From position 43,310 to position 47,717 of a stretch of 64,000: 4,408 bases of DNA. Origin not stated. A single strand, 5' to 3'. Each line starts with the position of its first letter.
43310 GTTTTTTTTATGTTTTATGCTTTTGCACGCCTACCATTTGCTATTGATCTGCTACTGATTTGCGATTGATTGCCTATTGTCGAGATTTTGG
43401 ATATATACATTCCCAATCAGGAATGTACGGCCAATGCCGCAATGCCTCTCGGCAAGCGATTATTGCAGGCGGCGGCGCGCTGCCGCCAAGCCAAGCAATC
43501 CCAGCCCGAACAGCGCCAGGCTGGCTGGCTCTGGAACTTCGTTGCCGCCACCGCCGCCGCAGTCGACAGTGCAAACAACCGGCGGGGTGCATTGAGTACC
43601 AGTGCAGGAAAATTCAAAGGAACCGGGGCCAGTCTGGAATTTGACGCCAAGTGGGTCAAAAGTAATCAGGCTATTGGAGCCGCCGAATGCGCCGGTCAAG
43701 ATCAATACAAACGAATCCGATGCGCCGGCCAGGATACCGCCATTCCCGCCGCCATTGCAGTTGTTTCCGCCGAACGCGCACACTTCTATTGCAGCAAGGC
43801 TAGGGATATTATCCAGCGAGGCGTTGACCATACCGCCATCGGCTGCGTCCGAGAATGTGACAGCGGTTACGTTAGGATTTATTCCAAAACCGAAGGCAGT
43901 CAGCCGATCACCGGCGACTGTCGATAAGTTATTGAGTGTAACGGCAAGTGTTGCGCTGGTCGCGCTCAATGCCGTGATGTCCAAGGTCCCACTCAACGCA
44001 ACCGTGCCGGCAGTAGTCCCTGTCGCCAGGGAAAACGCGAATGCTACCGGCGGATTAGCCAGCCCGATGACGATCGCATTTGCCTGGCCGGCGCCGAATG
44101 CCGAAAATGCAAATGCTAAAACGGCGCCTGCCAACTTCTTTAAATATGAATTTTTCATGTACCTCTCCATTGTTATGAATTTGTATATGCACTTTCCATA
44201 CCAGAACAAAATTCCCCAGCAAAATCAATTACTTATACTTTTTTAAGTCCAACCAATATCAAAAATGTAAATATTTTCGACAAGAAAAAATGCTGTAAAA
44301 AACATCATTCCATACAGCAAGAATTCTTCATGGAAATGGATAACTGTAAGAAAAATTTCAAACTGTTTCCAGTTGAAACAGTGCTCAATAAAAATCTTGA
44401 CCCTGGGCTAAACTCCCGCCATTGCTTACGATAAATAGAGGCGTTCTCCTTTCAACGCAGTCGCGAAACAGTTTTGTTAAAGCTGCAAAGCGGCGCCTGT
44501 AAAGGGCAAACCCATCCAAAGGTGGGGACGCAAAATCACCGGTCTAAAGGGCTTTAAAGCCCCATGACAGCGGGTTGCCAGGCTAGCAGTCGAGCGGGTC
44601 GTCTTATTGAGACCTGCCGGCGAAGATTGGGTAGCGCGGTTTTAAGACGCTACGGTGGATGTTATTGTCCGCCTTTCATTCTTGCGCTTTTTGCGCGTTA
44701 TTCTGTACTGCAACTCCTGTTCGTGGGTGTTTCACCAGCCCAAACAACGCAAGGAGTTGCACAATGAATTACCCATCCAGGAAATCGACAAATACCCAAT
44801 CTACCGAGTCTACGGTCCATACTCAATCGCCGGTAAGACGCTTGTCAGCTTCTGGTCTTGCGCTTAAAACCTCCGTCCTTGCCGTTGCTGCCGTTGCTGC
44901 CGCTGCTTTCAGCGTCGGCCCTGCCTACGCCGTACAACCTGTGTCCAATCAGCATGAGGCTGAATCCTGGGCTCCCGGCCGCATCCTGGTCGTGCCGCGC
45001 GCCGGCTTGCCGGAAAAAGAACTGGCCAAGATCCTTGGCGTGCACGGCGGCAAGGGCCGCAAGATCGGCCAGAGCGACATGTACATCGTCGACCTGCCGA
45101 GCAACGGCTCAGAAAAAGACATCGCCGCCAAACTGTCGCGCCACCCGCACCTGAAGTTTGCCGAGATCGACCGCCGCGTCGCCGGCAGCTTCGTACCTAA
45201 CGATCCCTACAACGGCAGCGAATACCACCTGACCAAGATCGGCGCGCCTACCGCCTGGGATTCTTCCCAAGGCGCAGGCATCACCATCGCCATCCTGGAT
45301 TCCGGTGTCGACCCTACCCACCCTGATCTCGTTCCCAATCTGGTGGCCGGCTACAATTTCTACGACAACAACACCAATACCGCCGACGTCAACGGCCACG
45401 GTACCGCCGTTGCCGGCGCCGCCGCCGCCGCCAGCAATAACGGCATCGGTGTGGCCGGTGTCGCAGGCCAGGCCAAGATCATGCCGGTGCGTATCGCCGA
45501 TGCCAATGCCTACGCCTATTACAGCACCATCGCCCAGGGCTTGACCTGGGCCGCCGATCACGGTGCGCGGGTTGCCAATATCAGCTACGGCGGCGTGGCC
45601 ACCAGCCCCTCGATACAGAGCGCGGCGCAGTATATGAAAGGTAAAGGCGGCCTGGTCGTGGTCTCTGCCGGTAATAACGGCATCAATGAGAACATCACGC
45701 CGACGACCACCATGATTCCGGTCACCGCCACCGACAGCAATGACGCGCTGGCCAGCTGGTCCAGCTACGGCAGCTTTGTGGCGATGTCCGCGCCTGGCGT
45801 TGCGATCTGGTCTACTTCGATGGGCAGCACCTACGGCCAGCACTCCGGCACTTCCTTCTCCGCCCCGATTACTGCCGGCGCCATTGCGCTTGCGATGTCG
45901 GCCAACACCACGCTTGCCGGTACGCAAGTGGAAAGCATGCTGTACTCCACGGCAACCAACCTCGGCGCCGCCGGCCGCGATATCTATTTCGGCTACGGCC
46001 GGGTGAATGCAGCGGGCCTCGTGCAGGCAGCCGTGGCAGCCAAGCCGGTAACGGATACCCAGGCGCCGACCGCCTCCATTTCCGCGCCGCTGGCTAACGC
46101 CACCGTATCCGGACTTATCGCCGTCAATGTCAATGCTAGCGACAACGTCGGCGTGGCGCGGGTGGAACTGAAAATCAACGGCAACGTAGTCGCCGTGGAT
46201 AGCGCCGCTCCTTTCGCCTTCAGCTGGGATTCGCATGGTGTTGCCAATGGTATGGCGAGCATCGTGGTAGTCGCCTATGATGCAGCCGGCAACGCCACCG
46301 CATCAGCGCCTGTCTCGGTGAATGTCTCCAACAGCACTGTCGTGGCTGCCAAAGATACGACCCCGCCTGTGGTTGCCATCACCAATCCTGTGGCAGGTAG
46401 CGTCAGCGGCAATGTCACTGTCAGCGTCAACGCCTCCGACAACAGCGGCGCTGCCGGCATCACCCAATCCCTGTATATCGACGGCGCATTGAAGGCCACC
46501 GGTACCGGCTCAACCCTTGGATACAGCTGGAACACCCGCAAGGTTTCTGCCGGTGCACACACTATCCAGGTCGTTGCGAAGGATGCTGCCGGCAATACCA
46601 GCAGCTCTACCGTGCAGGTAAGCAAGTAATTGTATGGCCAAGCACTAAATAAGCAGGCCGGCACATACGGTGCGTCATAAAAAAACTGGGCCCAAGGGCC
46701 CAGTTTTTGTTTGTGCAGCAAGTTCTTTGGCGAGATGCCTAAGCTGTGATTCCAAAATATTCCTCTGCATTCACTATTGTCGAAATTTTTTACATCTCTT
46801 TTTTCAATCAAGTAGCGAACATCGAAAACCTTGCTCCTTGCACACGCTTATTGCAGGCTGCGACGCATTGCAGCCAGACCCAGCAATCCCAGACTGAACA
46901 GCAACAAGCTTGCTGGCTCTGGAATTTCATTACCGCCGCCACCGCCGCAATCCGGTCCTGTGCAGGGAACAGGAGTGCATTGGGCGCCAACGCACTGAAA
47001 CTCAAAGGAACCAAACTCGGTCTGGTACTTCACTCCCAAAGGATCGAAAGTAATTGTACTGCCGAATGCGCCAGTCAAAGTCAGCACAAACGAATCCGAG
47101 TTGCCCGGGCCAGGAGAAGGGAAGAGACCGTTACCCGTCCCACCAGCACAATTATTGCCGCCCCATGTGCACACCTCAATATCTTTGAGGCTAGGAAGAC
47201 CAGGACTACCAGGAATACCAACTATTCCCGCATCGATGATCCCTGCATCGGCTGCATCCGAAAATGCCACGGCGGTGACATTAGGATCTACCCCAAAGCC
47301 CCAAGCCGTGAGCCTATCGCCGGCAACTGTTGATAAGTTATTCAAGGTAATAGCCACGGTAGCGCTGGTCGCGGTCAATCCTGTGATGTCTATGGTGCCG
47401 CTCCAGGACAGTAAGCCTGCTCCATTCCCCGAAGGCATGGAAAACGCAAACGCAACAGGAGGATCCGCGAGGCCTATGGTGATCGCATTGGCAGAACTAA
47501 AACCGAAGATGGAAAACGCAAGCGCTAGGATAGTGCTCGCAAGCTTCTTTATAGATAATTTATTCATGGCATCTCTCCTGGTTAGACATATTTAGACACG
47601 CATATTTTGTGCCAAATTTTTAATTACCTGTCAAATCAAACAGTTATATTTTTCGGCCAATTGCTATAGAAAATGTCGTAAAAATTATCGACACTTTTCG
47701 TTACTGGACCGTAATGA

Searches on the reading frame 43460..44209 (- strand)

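Call 10: search_protein_families(library=pfam, proteins=[window:43460-44209:-])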
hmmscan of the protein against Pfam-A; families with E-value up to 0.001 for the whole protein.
window:43460-44209:- (249 aa): 1 family
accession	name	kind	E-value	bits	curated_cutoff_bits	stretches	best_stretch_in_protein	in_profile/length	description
PF07589.16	PEP-CTERM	-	4.8e-08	33.2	20.7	1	225-247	2-24/24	PEP-CTERM motif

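Call 57: search_protein_families(library=ncbifam, proteins=[window:43460-44209:-])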
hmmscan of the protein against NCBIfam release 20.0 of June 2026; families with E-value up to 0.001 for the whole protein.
window:43460-44209:- (249 aa): 9 families
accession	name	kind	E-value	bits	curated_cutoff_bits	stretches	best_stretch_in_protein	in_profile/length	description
NF033947.0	PEP-cistern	hypoth_equivalog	3.8e-32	111.6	60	1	57-247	17-195/195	cistern family PEP-CTERM protein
NF041538.1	PEP_EDSA_1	subfamily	9.3e-08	32.1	100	1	225-247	284-306/307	EDSAP-1 family PEP-CTERM protein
NF038125.1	PEP_CTERM_THxN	subfamily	4.8e-07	29.6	85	1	225-247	223-245/246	THxN family PEP-CTERM protein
NF041927.1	Xrt_dep_XDP1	equivalog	7.1e-07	29.4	125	1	223-247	217-241/242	exosortase-dependent surface protein XDP1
NF033554.9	floc_PepA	equivalog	5e-06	26.5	80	1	63-247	78-259/261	flocculation-associated PEP-CTERM protein PepA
NF038120.1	PEP_CTERM_QFxxD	subfamily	1.2e-05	25.3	80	1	223-247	191-215/215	NF038120 family PEP-CTERM protein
NF038129.1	PEP_NF038129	equivalog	2.7e-05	24.1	65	1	222-247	168-193/194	NF038129 family PEP-CTERM protein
TIGR02595.1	PEP_CTERM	domain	4.8e-05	23.9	16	1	225-247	1-22/24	PEP-CTERM sorting domain-containing protein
NF038118.1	PEP_CTERM_CCXG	equivalog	0.00014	21.7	90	1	224-247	175-198/199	CCXG family PEP-CTERM protein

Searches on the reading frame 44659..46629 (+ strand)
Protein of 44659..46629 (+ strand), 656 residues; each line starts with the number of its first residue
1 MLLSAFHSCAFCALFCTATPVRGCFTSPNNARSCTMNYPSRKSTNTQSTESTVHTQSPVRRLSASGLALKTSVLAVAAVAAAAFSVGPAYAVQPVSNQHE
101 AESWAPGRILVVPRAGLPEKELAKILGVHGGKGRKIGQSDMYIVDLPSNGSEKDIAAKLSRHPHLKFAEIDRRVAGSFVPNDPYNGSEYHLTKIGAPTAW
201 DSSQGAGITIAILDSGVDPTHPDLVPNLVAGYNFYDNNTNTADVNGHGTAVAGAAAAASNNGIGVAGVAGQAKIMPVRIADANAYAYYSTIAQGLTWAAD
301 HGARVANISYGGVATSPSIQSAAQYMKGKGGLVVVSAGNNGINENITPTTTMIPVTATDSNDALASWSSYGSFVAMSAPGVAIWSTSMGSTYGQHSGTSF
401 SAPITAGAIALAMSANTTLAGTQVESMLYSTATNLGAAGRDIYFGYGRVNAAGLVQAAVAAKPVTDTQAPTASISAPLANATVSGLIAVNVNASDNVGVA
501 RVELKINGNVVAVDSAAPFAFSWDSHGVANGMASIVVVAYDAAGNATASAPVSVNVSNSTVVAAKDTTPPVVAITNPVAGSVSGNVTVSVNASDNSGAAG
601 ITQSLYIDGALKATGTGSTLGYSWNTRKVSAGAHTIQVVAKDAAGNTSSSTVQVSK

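Call 10: search_protein_families(library=pfam, proteins=[window:44764-46629:+])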
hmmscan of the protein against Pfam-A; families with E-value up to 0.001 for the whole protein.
window:44764-46629:+ (621 aa): 5 families
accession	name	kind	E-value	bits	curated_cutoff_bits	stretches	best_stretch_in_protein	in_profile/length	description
PF00082.27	Peptidase_S8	-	4.4e-47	161.2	21.8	1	170-412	1-288/288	Subtilase family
PF17957.7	Big_7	-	2.6e-28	98.9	24.1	2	435-502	1-70/70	Bacterial Ig domain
PF19077.6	Big_13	-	6.9e-05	23.7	27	0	587-618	64-97/102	Bacterial Ig-like domain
PF22148.1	Fervidolysin_NPro-like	-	0.00023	21.9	21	0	61-135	7-80/81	Fervidolysin N-terminal prodomain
PF13750.12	Big_3_3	-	0.00027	21.1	27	0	485-553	4-62/157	Bacterial Ig-like domain (group 3)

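Call 13: find_related_loci(query=window:44764-46629:+, collection=genome_contigs, flank=4000)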
Query window:44764-46629:+ (621 aa) in genome_contigs; peptide patterns used: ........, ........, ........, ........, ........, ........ (x = any residue, [..] = any of these).
77 stretches matched a pattern; 37 encode a relative of the query (tblastn E <= 1e-3); 37 distinct loci.
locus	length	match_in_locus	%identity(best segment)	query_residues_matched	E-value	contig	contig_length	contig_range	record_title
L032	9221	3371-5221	80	1-619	0e+0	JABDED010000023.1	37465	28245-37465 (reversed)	MAG: Betaproteobacteria bacterium isolate BWMinHeated_Nextera8_MAG2 3300020912.a:Ga0207076_1035, whole genome shotgun se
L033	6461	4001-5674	70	69-621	0e+0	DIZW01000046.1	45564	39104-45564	MAG TPA_asm: Oxalobacteraceae bacterium UBA6018 UBA6018_contig_1656, whole genome shotgun sequence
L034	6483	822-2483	66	69-620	0e+0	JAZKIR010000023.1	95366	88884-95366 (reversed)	MAG: Pseudomonadota bacterium isolate ADI_DC_SW_02_SPN_11032020-bin055 DCSW02SPN_B055_0_000000000023, whole genome shotg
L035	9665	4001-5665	68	66-619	0e+0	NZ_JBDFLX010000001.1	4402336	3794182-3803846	Noviherbaspirillum sp. 1P10PC tig00000001, whole genome shotgun sequence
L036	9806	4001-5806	62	24-621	0e+0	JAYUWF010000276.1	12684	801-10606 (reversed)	MAG: Herminiimonas sp. isolate GL124_UP_concoct_72 GL124_UP_concoct_72_275, whole genome shotgun sequence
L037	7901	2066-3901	63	15-621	0e+0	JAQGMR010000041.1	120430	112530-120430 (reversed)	MAG: Herminiimonas sp. isolate RYN_566 scaffold_5437913, whole genome shotgun sequence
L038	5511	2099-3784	64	56-620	0e+0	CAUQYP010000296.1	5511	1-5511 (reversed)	MAG TPA_asm: uncultured Noviherbaspirillum sp. isolate ERR9968950_bin.21_MetaWRAP_v1.3_MAG genome assembly, contig: ERZ2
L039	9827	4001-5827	61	13-621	0e+0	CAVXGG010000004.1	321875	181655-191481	MAG: uncultured beta proteobacterium isolate MFD02581.bin.2.14 genome assembly, contig: contig_11896, whole genome shotg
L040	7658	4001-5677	65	63-621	0e+0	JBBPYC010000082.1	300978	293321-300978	MAG: Burkholderiales bacterium isolate bin.119 bin.119_S7Ck141_466874_length_300978_cov_66.4072, whole genome shotgun se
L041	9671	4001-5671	65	67-620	0e+0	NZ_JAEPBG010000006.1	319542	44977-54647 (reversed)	Noviherbaspirillum pedocola strain DKR-6 contig6, whole genome shotgun sequence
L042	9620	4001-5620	64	73-611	0e+0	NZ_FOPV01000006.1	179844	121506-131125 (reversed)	Nitrosospira sp. Nsp14, whole genome shotgun sequence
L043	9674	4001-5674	63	69-621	0e+0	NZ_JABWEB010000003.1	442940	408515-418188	Massilia sp. BJB1822 3, whole genome shotgun sequence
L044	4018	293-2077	59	4-611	0e+0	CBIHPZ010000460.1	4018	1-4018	MAG TPA_asm: uncultured Aquabacterium sp. isolate SRR18156200_binner13_Refined_17 genome assembly, contig: ERZ27336862.5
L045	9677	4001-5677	62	68-621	0e+0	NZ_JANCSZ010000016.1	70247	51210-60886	Massilia sp. YIM B04103 Scaffold16, whole genome shotgun sequence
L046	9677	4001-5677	62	68-621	0e+0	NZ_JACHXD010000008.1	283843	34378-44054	Pseudoduganella violacea strain CECT 8897 Ga0372442_08, whole genome shotgun sequence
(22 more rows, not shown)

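Call 50: find_encoding_contigs(protein=window:44764-46629:+, flank=4000, max_places=10)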
Protein window:44764-46629:+ (621 aa): no gene with exactly this product is on record in the collection.

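Call 52: find_encoding_contigs(protein=window:44659-46629:+, flank=4000, max_places=10)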
Protein window:44659-46629:+ (656 aa): no gene with exactly this product is on record in the collection.

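Call 57: search_protein_families(library=ncbifam, proteins=[window:44764-46629:+])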
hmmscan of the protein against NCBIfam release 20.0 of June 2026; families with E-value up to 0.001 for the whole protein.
window:44764-46629:+ (621 aa): 7 families
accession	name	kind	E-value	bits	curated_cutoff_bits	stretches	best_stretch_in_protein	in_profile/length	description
TIGR03921.1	T7SS_mycosin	equivalog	5e-50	170.6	278.75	1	161-442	3-310/353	type VII secretion-associated serine protease mycosin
NF033595.1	denti_PrtP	equivalog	4.3e-18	65.3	300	1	272-421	343-503/606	dentilisin complex serine proteinase subunit PrtP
NF049966.1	QH_SP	equivalog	1.9e-12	47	165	1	175-402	2-216/219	subtilisin-like serine protease QhpE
TIGR03895.1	protease_PatA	subfamily_domain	8.7e-09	34.7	421.05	1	212-424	1-229/606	PatA/PatG family cyanobactin maturation protease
NF051851.1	AtpSerPepEprS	equivalog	1.1e-07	30.3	1700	1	336-401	276-341/988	autotransporter serine peptidase EprS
NF047446.1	barrel_OmpL47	domain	2.8e-07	30.9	40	0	454-521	7-68/68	OmpL47-type beta-barrel domain-containing protein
NF040808.2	CspC_non_triad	exception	5.2e-07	28.5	675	1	340-415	460-544/556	bile acid germinant receptor pseudoprotease CspC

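Call 59: find_homologous_proteins(query=window:44764-46629:+, max_evalue=1e-100)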
Query window:44764-46629:+ (621 aa): 3758 proteins with E <= 1e-100 among 8000 candidates; the best 120 are listed.
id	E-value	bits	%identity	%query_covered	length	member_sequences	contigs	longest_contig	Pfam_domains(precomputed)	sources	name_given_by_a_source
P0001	0.0e+0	1185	100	90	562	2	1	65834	PF17957.8,PF00082.28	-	-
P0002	0.0e+0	1155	90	100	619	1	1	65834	PF17957.8,PF00082.28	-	-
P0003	0.0e+0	1043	80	100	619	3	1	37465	PF17957.8,PF00082.28,PF19077.7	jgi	-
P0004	4.2e-269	912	54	88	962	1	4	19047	PF22148.2,PF17957.8,PF13750.13,PF16355.12,PF21865.3,PF00082.28,PF19077.7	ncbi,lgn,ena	-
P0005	4.1e-254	863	54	92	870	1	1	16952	PF27332.1,PF07610.18,PF17957.8,PF13750.13,PF21865.3,PF22544.3,PF00082.28,PF19077.7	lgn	-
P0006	8.1e-253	858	72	89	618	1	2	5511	PF17957.8,PF00082.28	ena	-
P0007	4.3e-252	856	68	97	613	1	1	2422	PF22148.2,PF17957.8,PF00082.28,PF19077.7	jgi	jgi:thermitase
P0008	2.3e-251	854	69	97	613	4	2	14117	PF22148.2,PF17957.8,PF00082.28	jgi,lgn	jgi:hypothetical protein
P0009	1.1e-248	845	71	90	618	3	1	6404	PF17957.8,PF00082.28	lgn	-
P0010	7.7e-248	842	71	89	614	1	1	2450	PF17957.8,PF00082.28,PF19077.7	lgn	-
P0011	1.1e-246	838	71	90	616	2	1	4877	PF17957.8,PF00082.28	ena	-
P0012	2.6e-246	837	66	98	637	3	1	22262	PF17957.8,PF00082.28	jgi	jgi:thermitase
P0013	4.4e-245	833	72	88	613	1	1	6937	PF17957.8,PF00082.28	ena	-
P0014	5.6e-245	832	70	89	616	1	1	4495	PF17957.8,PF00082.28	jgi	jgi:thermitase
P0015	7.8e-245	832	72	88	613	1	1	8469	PF17957.8,PF00082.28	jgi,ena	-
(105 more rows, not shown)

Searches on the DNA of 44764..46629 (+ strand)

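Call 16: search_rna_families(sources=[L052, L053, L054, L055, L056, L057, L058, L059, L060, L061, L064, L065, L067], threshold=gathering)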
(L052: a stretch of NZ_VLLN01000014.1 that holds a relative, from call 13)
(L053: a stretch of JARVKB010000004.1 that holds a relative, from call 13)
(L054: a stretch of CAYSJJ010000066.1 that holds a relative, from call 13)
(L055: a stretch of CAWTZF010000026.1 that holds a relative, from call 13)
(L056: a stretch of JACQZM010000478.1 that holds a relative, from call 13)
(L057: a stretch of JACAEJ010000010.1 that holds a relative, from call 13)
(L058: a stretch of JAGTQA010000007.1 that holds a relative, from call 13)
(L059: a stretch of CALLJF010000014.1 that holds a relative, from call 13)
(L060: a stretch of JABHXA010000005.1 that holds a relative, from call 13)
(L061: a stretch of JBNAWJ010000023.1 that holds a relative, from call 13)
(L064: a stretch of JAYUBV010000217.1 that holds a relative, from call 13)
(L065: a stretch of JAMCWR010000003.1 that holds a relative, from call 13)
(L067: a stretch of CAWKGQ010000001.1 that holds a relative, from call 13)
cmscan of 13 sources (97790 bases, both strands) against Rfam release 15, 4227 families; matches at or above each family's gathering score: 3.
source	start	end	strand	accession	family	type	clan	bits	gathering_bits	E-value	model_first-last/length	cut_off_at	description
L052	3790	3872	+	RF03168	c-di-GMP-I-UAU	Cis-reg; riboswitch;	CL00126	68.2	65.9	1.8e-12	1-81/81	no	c-di-GMP-I-UAU riboswitch aptamer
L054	3733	3815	+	RF03168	c-di-GMP-I-UAU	Cis-reg; riboswitch;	CL00126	68.2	65.9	1.8e-12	1-81/81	no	c-di-GMP-I-UAU riboswitch aptamer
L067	2234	2319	+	RF01051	c-di-GMP-I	Cis-reg; riboswitch;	CL00126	64.2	35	4.4e-10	1-87/87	no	c-di-GMP-I riboswitch aptamer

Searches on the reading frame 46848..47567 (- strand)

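Call 10: search_protein_families(library=pfam, proteins=[window:46848-47567:-])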
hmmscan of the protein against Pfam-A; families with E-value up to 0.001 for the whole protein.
window:46848-47567:- (239 aa): 1 family
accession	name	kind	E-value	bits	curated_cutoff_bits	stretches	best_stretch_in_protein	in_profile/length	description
PF07589.16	PEP-CTERM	-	3.3e-06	27.4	20.7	1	215-236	2-24/24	PEP-CTERM motif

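Call 57: search_protein_families(library=ncbifam, proteins=[window:46848-47567:-])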
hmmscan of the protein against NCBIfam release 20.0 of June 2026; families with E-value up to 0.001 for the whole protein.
window:46848-47567:- (239 aa): 8 families
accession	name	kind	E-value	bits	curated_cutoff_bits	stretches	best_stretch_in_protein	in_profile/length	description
NF033947.0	PEP-cistern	hypoth_equivalog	3.1e-27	95.6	60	1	40-236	17-194/195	cistern family PEP-CTERM protein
NF041927.1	Xrt_dep_XDP1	equivalog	1.4e-05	25.2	125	1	213-236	217-240/242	exosortase-dependent surface protein XDP1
NF038125.1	PEP_CTERM_THxN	subfamily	0.00011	21.9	85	1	215-236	223-244/246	THxN family PEP-CTERM protein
NF041538.1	PEP_EDSA_1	subfamily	0.00032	20.5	100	1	215-236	284-305/307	EDSAP-1 family PEP-CTERM protein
NF033554.9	floc_PepA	equivalog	0.00042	20.2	80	1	60-236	94-258/261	flocculation-associated PEP-CTERM protein PepA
NF038120.1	PEP_CTERM_QFxxD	subfamily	0.00048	20.1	80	0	213-236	191-214/215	NF038120 family PEP-CTERM protein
TIGR02595.1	PEP_CTERM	domain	0.00064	20.4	16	1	215-236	1-22/24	PEP-CTERM sorting domain-containing protein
NF038129.1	PEP_NF038129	equivalog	0.00092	19.1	65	1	160-236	102-192/194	NF038129 family PEP-CTERM protein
